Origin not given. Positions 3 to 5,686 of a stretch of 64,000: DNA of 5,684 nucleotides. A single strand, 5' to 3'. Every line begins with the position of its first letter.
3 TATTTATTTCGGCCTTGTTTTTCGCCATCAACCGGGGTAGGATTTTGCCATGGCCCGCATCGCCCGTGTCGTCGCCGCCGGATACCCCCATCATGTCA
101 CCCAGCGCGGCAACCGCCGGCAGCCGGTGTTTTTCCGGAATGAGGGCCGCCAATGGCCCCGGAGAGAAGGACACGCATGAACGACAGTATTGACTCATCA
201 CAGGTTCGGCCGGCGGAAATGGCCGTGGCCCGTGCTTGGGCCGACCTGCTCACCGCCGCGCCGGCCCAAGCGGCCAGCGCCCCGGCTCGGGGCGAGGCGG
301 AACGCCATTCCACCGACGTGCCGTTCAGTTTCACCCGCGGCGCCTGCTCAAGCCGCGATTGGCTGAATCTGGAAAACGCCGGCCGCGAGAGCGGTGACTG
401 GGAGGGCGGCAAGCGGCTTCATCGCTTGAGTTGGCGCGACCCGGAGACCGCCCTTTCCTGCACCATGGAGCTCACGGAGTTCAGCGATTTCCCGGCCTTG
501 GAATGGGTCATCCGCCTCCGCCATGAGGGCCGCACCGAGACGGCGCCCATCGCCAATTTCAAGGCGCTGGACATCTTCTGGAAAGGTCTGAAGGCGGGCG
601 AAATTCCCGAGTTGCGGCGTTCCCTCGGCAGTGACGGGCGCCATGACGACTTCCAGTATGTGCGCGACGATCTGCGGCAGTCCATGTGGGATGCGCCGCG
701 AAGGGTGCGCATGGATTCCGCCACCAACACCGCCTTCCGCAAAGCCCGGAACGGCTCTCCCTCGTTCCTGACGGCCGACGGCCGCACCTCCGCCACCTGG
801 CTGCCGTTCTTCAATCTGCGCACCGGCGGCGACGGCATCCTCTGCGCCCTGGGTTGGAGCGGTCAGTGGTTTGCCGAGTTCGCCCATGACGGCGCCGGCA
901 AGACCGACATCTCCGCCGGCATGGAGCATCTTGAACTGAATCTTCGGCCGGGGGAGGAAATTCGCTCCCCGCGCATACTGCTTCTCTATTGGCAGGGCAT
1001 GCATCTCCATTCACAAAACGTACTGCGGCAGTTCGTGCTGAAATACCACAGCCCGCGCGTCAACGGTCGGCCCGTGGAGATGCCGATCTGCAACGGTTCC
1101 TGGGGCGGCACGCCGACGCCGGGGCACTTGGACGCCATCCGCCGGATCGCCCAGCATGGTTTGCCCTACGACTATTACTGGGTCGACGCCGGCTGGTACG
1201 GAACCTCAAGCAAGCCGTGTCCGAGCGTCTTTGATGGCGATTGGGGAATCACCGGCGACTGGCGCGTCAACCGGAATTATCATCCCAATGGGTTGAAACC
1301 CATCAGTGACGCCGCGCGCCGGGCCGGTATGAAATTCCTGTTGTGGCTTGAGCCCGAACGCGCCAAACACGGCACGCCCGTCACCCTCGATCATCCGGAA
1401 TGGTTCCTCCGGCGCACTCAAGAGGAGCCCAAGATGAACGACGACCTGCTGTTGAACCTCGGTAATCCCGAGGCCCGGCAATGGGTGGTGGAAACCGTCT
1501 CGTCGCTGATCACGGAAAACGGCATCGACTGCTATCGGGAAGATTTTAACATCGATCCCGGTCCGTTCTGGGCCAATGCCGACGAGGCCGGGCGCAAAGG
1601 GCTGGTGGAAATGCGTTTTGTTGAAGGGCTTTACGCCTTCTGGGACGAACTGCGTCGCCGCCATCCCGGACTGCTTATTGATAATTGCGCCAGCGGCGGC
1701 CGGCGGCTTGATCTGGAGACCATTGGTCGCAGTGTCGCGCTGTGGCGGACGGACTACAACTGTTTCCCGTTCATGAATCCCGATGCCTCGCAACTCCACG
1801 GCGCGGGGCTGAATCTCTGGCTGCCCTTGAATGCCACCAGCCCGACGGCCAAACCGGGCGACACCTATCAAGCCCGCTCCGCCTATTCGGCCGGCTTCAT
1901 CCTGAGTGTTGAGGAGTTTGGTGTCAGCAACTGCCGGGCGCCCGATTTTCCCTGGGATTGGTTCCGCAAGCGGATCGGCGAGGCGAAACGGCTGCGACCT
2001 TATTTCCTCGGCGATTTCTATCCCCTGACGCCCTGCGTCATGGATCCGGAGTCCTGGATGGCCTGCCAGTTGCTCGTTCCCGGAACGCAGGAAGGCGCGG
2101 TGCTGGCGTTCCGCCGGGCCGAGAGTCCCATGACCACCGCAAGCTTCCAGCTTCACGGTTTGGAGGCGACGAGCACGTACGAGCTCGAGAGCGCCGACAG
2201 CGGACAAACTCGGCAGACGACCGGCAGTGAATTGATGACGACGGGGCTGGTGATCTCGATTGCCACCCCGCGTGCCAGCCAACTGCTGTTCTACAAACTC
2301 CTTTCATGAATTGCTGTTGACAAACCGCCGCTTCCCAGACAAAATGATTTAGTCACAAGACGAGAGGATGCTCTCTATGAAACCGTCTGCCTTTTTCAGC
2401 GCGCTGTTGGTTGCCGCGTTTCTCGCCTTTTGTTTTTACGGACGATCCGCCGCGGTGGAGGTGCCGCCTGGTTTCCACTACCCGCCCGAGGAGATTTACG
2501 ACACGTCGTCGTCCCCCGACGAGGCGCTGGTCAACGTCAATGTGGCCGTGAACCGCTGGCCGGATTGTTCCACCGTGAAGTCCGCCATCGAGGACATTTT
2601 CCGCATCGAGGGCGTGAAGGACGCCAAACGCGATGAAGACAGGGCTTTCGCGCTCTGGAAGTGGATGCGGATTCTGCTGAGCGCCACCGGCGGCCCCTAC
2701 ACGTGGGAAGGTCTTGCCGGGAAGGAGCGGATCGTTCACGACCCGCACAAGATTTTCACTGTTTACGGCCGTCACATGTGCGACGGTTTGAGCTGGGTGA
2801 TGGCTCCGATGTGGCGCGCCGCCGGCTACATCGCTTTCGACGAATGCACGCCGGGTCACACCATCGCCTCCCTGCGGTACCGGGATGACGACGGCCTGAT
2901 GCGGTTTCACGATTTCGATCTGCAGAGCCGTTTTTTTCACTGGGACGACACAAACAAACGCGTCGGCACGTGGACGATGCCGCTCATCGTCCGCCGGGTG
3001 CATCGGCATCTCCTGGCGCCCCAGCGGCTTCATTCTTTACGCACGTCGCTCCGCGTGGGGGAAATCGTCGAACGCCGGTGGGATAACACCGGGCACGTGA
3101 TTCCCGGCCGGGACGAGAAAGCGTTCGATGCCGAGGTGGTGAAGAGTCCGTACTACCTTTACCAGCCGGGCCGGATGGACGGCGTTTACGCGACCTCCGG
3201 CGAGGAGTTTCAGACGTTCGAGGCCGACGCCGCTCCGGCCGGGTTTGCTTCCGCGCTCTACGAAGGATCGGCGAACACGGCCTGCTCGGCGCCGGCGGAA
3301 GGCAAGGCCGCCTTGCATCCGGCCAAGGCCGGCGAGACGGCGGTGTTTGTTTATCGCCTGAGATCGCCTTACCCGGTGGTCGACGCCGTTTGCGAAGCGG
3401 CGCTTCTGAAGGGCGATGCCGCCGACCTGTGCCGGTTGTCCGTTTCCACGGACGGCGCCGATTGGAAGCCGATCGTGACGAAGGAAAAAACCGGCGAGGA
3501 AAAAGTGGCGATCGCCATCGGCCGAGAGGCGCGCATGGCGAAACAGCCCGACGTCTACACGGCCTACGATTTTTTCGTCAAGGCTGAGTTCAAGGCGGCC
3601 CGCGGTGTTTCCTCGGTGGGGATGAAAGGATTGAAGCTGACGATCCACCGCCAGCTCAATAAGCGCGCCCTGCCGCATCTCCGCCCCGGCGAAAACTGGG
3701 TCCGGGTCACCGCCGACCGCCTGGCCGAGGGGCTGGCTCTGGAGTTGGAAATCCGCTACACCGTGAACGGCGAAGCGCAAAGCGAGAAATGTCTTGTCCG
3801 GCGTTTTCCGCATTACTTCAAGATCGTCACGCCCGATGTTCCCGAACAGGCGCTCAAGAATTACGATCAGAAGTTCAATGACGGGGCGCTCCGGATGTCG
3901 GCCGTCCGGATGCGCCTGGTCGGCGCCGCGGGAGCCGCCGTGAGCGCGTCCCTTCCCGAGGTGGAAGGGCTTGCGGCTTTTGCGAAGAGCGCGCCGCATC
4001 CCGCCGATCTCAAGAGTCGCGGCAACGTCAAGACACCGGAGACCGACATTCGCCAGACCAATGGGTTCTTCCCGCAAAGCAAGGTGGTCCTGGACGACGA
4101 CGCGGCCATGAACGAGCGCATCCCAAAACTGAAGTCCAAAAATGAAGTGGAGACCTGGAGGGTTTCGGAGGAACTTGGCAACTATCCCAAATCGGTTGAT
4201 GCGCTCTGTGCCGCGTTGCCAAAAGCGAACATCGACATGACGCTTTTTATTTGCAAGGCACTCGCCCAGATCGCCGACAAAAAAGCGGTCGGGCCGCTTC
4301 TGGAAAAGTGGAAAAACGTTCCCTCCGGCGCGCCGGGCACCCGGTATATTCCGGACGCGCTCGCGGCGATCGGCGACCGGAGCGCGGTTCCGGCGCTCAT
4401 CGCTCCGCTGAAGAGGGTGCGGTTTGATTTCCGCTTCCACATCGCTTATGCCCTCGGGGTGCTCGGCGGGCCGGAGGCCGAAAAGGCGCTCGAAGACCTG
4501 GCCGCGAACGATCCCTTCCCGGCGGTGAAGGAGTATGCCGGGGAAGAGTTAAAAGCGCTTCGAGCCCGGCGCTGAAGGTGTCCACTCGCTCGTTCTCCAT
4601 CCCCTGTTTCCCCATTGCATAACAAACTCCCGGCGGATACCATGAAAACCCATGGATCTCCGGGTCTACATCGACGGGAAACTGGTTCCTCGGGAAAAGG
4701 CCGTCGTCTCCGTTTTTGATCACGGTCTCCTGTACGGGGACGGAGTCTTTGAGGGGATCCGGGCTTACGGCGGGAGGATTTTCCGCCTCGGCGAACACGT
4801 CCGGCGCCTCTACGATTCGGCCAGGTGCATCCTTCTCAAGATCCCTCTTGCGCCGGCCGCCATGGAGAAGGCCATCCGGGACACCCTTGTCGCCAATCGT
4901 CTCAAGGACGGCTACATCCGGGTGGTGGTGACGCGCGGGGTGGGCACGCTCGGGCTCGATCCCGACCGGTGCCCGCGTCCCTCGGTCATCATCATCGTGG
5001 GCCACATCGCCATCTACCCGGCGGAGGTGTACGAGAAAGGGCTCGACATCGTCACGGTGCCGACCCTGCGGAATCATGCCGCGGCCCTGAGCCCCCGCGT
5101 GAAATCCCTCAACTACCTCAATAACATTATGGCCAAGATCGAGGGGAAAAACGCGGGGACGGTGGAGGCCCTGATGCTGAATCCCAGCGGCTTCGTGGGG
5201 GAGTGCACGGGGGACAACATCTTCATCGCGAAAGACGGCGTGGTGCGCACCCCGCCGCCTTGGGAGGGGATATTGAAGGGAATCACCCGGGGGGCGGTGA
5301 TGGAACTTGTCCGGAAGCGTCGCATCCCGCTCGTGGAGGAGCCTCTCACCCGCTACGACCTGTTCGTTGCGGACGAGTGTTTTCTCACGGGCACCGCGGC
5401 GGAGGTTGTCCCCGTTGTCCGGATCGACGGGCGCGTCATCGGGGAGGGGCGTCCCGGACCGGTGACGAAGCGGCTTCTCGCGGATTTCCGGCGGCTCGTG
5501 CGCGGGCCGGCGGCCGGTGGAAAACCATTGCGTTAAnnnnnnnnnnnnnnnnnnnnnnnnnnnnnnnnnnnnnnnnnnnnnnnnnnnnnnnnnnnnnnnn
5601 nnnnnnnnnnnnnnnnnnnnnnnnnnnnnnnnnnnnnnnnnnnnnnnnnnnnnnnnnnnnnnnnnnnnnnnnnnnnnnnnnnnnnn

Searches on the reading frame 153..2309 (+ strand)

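Call 63: search_protein_families(library=pfam, proteins=[window:153-2309:+], max_evalue=0.0001)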
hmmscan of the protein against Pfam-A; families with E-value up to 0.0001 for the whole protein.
window:153-2309:+ (718 aa): 2 families
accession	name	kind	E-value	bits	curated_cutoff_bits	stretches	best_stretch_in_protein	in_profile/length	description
PF02065.24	Melibiase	-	2e-30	106.4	27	1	306-534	37-260/347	Melibiase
PF01055.32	Glyco_hydro_31_2nd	-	1.1e-06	28.7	23.5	1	327-466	26-157/328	Glycosyl hydrolases family 31 TIM-barrel domain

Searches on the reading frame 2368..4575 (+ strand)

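Call 63: search_protein_families(library=pfam, proteins=[window:2368-4575:+], max_evalue=0.0001)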
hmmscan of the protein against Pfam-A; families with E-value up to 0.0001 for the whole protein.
window:2368-4575:+ (735 aa): 1 family
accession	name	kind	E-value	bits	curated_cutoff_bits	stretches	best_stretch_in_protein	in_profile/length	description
PF13646.12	HEAT_2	-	9.6e-10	39.1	27.7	1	663-728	22-87/88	HEAT repeats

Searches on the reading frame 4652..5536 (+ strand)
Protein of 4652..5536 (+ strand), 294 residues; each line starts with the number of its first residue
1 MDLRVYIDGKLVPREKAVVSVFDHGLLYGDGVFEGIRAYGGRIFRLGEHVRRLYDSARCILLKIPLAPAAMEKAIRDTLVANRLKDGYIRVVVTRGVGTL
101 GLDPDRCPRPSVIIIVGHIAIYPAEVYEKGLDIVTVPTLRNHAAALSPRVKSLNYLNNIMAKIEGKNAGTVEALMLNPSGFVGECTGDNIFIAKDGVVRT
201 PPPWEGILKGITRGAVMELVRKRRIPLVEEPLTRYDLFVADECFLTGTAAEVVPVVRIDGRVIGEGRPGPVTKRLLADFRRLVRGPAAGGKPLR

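Call 63: search_protein_families(library=pfam, proteins=[window:4652-5536:+], max_evalue=0.0001)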
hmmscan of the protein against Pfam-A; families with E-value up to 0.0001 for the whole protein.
window:4652-5536:+ (294 aa): 1 family
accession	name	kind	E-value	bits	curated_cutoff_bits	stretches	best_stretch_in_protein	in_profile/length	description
PF01063.24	Aminotran_4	-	2.6e-57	194.7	28.5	1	31-258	1-223/223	Amino-transferase class IV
